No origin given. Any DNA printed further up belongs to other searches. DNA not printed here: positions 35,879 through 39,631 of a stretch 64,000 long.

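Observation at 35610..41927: Cluster of secreted Thr/Ser/Ala-rich proteins sharing a conserved linker motif followed by a peptidoglycan-binding domain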

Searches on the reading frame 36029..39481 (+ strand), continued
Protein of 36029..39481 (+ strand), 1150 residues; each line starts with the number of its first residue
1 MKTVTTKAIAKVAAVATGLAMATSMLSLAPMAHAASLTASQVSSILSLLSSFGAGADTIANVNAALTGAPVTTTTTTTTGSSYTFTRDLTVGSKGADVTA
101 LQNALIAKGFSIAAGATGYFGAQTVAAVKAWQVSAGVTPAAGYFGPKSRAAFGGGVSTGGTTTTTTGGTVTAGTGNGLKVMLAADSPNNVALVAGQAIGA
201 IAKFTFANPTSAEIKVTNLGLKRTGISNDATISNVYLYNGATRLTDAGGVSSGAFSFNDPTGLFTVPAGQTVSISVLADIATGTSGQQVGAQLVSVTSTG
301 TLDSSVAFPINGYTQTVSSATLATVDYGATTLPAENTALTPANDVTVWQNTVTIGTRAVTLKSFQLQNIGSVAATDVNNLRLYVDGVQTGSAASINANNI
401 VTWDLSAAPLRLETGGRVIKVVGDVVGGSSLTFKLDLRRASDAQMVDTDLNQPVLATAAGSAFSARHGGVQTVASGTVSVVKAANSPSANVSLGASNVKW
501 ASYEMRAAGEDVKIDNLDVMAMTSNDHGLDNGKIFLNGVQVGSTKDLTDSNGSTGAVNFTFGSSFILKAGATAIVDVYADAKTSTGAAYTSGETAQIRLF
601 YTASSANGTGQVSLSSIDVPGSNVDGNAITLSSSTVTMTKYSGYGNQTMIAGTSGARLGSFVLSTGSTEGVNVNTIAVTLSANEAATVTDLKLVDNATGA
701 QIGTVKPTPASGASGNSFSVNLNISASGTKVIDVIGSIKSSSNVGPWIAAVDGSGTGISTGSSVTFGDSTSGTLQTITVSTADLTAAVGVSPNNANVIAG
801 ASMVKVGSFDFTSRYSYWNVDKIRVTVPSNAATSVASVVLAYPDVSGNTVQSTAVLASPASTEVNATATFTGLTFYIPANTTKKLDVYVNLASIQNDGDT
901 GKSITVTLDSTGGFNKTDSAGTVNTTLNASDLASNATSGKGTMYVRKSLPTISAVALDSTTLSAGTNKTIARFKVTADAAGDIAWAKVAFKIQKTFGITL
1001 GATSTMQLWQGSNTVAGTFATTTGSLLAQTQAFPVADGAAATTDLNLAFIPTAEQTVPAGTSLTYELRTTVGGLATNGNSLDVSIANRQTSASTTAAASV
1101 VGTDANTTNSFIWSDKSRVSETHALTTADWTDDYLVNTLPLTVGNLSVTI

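Call 25: predict_structure(alignment_id=A1)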
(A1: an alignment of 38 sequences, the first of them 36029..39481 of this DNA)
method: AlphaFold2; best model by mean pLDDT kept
length: 1150 residues; sequences in the alignment: 38
mean_pLDDT: 77.6   pTM: 0.40
mean pLDDT of the five models: 77.6, 77.2, 76.6, 76.1, 72.2
residues with pLDDT >= 90: 247; 70-90: 650; 50-70: 145; < 50: 108
segments of 3 or more residues with pLDDT < 50: 1-36, 69-81, 154-171, 603-605, 1023-1028, 1036-1040, 1088-1100, 1126-1129, 1133-1135
pLDDT, mean of each block of 10 residues (from residue 1): 32 33 33 51 72 63 60 30 67 80 83 79 88 82 80 44 28 74 81 72 89 89 69 79 70 76 85 86 71 89 84 80 88 86 87 90 90 87 89 84 85 92 83 88 85 83 88 78 86 87 81 81 85 89 84 73 72 89 81 87 54 56 84 85 81 84 83 91 86 91 90 82 89 89 76 86 76 77 86 78 91 90 90 88 94 82 83 93 94 68 85 84 82 74 79 87 89 86 82 83 84 84 48 56 76 85 93 81 69 44 54 66 51 53 86
secondary structure, 60 per line:
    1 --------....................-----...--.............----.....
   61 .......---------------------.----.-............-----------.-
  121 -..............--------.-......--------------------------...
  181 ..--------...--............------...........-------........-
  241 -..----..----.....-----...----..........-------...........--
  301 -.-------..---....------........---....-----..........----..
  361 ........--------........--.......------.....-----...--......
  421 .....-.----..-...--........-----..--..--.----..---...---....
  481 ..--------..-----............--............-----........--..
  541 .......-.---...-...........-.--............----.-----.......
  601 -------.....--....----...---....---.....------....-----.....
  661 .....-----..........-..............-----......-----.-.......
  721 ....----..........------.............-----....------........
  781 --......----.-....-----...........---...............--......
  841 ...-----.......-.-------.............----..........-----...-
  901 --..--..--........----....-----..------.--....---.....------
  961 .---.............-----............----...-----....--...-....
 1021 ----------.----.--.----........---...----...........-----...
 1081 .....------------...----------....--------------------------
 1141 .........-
elements in order (helices of 4 or more, strands of 3 or more residues): H9-28 H39-51 H56-67 H96-107 H122-135 H146-151 E178-182 E191-193 E196-207 E214-224 E232-239 E254-258 E264-266 E271-280 E288-298 E315-318 E325-332 E336-339 E345-354 E359-368 E377-384 E387-393 E400-404 E410-412 E415-425 E435-437 E443-447 E471-473 E477-482 E498-509 E512-523 E529-536 E539-547 E557-567 E572-583 E594-600 E608-612 E615-618 E623-625 E629-632 E636-640 E647-650 E656-665 E671-680 H682-687 E688-695 E701-706 E717-724 E729-738 E745-757 E763-766 E773-780 E783-788 E795-798 E804-814 E818-828 H829-832 E835-843 E849-855 E865-877 E882-891 E911-918 E923-926 E943-946 E950-954 E965-977 E983-994 E999-1001 E1007-1010 E1013-1015 E1017-1020 E1044-1051 E1055-1057 E1062-1072 E1078-1085 E1111-1114 E1141-1149

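Call 30: fold_search(model_id=the predicted structure, library=pdb)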
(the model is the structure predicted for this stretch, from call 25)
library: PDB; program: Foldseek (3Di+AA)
matches with E <= 10: 1486; with E <= 0.001: 119
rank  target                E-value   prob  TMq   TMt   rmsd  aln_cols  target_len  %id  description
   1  8beg_B                5.8e-18  1.00  0.13  0.18  28.3       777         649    9  Structure of Ig-like domains from PrgB (released 2022-11-30)
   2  8beg_A                1.8e-17  1.00  0.12  0.18  28.3       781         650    8  Structure of Ig-like domains from PrgB (released 2022-11-30)
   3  8wa2_C                2.4e-15  1.00  0.12  0.10  29.4      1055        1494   12  cryo-EM structure of native mastigonemes isolated from Chlamydomonas reinhardtii at 3.0 angstrom resolution (released 2024-04-10)
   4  7som_D                4.5e-15  1.00  0.10  0.08  43.3      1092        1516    8  Ciliary C2 central pair apparatus isolated from Chlamydomonas reinhardtii (released 2022-04-13)
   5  7sqc_O0               5.0e-14  1.00  0.10  0.10  44.2      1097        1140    8  Ciliary C1 central pair apparatus isolated from Chlamydomonas reinhardtii (released 2022-04-13)
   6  8wa2_D                1.2e-13  1.00  0.12  0.10  27.9      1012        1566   12  cryo-EM structure of native mastigonemes isolated from Chlamydomonas reinhardtii at 3.0 angstrom resolution (released 2024-04-10)
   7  3prx_B                4.2e-13  1.00  0.10  0.10  42.0      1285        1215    8  Structure of Complement C5 in Complex with CVF and SSL7 (released 2011-01-19)
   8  3pvm_B                4.3e-12  1.00  0.10  0.10  42.3      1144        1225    8  Structure of Complement C5 in Complex with CVF (released 2011-01-19)
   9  7q1y_A                1.7e-11  1.00  0.09  0.08  42.8      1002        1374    9  X-ray structure of human A2ML1 (released 2022-04-20)
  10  6tav_B                5.8e-11  1.00  0.09  0.09  43.9      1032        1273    7  Crystal structure of endopeptidase-induced alpha2-macroglobulin (released 2021-05-12)
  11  8wa2_E                6.1e-11  1.00  0.12  0.10  27.5       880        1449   12  cryo-EM structure of native mastigonemes isolated from Chlamydomonas reinhardtii at 3.0 angstrom resolution (released 2024-04-10)
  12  5y9h_B                1.4e-10  1.00  0.11  0.22  24.1       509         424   13  Crystal structure of SafDAA-dsc complex (released 2017-11-15)
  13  8t2v_A                1.5e-10  1.00  0.13  0.15  37.2       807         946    8  Cryo-EM Structures of Full-length Integrin alphaIIbbeta3 in Native Lipids (released 2023-07-26)
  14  3qe5_A                2.4e-10  1.00  0.11  0.19  17.2       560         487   10  Complete structure of Streptococcus mutans Antigen I/II carboxy-terminus (released 2011-04-20)
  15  9e8a_A                3.1e-10  1.00  0.13  0.16  35.5       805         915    8  Integrin aIIbb3 bent conformation from human platelet membrane crude preparation (released 2025-10-15)
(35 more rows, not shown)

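Call 37: search_protein_families(library=ncbifam, proteins=[window:36029-39481:+], max_evalue=0.1)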
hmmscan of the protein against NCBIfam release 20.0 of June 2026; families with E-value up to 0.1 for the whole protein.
window:36029-39481:+ (1150 aa): 1 family
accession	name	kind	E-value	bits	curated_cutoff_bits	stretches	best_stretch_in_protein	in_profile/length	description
NF038080.1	PG_bind_siph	domain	0.017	15.4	55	1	91-148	9-70/76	peptidoglycan-binding protein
